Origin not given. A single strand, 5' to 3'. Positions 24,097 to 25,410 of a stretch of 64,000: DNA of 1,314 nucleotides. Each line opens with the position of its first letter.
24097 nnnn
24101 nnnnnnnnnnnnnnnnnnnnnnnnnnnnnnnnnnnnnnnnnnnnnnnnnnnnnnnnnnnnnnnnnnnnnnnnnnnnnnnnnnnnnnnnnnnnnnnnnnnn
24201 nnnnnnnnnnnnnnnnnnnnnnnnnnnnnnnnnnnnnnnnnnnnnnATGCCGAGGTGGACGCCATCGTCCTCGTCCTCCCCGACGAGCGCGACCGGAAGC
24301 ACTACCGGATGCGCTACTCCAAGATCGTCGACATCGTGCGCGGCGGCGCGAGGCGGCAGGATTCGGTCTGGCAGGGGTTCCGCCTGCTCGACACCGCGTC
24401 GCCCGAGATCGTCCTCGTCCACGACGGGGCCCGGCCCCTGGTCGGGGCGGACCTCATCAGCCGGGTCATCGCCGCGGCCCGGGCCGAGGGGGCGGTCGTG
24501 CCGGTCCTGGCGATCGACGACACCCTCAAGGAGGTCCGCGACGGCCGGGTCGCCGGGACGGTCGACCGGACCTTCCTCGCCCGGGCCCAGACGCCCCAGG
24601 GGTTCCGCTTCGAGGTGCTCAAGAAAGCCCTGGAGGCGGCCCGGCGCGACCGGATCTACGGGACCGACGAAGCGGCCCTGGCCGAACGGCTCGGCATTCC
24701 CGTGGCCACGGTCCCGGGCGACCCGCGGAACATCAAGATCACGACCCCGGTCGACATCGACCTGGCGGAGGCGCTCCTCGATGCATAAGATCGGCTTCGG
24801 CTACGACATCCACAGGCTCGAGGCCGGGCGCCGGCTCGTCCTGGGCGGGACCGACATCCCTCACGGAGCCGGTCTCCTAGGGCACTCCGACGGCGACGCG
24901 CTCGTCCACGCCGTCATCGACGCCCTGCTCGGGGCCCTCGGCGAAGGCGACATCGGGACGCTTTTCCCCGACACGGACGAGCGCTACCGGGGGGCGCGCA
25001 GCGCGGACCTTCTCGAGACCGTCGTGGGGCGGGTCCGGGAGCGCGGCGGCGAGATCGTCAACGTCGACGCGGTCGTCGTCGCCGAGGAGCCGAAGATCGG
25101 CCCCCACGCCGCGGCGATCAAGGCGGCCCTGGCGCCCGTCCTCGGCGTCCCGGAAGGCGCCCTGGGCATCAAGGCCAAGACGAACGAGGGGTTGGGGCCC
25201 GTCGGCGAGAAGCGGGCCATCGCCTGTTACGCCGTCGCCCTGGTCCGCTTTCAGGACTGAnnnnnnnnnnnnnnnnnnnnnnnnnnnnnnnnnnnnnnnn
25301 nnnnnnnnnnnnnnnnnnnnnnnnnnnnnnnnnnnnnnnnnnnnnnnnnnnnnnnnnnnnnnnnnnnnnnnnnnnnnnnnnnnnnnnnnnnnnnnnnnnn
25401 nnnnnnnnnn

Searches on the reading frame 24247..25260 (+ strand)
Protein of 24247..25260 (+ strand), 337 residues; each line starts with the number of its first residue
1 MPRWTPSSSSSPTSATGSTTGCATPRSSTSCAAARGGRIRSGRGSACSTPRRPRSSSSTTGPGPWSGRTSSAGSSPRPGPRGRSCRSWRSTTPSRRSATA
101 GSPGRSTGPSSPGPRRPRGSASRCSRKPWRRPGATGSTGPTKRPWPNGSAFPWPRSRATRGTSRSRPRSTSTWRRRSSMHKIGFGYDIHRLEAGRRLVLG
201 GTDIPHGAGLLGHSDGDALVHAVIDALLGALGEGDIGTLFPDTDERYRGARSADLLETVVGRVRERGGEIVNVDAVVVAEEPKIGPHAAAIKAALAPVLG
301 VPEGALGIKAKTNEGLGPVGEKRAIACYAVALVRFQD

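Call 83: search_protein_families(library=pfam, proteins=[window:24247-25260:+], max_evalue=0.001)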
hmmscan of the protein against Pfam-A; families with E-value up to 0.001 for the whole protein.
window:24247-25260:+ (337 aa): 1 family
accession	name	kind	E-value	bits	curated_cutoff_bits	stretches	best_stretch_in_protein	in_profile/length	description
PF02542.21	YgbB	-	2.8e-59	200.3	26.7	1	181-333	2-154/155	YgbB family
